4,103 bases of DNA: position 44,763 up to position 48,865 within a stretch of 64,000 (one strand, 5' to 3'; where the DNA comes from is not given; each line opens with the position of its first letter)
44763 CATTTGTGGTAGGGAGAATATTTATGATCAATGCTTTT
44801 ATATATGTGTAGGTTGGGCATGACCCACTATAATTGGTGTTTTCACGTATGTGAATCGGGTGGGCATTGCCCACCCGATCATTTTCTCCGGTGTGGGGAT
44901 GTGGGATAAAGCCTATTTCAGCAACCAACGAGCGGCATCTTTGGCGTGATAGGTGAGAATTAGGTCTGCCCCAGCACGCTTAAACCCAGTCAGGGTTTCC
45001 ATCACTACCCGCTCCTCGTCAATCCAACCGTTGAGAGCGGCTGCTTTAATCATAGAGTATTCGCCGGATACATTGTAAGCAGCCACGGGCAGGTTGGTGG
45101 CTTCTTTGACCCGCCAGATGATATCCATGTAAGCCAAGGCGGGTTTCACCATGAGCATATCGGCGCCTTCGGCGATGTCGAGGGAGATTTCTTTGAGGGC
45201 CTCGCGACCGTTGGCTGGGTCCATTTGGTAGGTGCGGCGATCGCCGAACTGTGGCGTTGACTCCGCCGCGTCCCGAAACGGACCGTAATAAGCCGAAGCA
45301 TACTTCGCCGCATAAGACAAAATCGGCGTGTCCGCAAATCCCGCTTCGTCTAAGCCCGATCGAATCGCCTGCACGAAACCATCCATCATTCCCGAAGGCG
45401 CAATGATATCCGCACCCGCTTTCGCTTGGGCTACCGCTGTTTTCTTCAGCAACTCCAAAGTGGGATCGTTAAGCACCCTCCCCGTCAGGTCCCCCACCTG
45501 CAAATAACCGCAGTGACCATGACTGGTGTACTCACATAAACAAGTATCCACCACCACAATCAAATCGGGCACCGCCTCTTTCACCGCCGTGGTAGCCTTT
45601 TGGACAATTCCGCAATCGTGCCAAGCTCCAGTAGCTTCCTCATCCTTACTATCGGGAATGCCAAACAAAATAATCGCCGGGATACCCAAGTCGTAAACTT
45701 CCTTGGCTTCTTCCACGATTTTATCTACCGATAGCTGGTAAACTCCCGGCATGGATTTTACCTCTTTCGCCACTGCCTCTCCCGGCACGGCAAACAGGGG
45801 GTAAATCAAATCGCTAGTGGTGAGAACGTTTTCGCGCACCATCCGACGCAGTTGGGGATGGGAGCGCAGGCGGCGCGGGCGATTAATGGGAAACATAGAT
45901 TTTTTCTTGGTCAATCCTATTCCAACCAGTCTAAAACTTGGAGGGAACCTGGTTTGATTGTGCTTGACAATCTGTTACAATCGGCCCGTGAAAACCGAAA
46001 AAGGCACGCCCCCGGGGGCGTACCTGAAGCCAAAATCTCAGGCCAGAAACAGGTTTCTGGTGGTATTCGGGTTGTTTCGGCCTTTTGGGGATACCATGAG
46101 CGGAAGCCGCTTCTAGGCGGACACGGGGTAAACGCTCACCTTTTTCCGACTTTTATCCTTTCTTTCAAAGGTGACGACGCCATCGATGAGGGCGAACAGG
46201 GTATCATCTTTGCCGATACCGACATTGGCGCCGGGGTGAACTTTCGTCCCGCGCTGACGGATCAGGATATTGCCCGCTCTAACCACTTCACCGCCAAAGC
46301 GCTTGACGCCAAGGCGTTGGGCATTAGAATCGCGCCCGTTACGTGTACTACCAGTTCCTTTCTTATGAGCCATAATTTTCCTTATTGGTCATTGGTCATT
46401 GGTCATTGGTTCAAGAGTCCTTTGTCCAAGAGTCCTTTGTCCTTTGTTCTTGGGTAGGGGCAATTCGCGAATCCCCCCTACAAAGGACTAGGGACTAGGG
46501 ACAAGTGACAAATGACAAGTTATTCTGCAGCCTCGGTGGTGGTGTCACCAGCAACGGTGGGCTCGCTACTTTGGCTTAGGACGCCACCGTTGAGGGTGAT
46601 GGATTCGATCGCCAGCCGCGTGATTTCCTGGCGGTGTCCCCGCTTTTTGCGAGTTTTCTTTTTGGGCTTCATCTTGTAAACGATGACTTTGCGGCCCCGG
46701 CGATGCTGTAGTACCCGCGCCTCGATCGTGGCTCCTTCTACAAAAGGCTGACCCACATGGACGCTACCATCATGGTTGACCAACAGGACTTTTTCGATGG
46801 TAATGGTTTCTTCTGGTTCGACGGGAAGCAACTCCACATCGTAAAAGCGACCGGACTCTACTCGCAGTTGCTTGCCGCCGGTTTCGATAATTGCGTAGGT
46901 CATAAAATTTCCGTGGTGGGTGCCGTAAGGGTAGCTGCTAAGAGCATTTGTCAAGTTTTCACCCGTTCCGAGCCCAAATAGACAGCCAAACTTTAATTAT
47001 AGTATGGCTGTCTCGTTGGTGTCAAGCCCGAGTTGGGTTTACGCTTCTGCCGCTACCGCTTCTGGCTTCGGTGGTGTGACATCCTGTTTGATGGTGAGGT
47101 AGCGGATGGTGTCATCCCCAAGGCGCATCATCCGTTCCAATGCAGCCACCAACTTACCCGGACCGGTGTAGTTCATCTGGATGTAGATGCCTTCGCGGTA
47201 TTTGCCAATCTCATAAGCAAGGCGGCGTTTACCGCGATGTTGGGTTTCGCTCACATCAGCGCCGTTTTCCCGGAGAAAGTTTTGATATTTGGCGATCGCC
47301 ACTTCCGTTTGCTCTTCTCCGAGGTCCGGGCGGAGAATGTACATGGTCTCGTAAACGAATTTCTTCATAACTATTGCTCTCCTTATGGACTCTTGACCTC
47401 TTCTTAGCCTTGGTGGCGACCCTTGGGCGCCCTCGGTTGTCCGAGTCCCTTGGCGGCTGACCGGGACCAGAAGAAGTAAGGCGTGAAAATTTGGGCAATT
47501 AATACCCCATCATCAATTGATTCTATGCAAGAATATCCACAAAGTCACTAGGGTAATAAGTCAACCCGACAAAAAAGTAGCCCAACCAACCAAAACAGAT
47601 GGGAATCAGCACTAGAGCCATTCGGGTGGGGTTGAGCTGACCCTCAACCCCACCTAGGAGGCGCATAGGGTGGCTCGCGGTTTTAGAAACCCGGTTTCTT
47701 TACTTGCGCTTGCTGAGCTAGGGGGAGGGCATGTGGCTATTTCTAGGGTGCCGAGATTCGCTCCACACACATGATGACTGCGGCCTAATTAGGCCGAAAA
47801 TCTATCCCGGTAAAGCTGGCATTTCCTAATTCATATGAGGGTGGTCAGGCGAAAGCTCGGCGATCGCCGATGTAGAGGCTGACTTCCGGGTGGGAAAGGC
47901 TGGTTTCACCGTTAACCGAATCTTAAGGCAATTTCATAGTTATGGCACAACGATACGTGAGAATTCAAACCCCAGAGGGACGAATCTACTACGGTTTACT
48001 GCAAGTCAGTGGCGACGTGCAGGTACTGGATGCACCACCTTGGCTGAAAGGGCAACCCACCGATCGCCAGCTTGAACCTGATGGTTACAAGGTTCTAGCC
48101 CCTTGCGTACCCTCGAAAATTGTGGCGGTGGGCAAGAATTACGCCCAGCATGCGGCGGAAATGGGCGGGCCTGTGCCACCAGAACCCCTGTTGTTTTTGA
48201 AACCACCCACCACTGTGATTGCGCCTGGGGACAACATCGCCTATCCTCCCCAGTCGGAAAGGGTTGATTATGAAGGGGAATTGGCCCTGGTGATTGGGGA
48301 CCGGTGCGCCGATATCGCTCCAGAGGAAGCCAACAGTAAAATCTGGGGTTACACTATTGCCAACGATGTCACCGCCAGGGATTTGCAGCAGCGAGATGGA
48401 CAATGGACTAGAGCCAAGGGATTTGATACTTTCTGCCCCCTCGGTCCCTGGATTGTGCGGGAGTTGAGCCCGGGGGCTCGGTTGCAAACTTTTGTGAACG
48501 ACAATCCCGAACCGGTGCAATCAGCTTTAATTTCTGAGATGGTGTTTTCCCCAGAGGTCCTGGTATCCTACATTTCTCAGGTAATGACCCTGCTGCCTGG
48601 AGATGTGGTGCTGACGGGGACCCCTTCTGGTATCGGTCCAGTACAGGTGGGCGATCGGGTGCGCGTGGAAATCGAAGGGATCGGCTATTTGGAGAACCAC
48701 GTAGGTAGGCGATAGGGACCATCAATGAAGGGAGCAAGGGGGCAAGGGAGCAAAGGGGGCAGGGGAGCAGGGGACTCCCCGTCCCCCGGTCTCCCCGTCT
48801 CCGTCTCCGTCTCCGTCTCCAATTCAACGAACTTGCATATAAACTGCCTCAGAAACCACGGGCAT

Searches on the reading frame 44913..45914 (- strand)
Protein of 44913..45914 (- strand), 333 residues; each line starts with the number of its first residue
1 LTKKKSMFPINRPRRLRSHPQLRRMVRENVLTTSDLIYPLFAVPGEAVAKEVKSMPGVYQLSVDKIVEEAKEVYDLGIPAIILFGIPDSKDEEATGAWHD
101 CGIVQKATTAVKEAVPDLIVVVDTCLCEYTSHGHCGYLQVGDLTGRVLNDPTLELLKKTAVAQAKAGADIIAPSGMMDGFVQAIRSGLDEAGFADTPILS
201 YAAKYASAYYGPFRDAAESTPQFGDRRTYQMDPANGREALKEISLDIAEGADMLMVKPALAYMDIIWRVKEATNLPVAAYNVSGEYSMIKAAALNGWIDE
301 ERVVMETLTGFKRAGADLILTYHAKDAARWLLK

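Call 61: search_protein_families(library=pfam, proteins=[window:44913-45914:-], max_evalue=0.000001)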
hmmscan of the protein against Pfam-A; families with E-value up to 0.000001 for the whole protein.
window:44913-45914:- (333 aa): 1 family
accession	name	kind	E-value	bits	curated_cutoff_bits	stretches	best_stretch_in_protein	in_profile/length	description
PF00490.27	ALAD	-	8e-151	502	24.6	1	11-330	2-317/317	Delta-aminolevulinic acid dehydratase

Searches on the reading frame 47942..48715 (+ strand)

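Call 61: search_protein_families(library=pfam, proteins=[window:47942-48715:+], max_evalue=0.000001)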
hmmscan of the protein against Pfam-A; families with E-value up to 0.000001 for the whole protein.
window:47942-48715:+ (257 aa): 2 families
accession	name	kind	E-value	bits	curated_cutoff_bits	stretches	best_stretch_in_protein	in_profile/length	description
PF01557.24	FAA_hydrolase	-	6.3e-70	235.6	23.9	1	59-254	1-213/214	Fumarylacetoacetate (FAA) hydrolase C-terminal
PF10370.14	Rv2993c-like_N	-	8.4e-12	46.2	21.3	1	4-54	2-50/50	Rv2993c-like, N-terminal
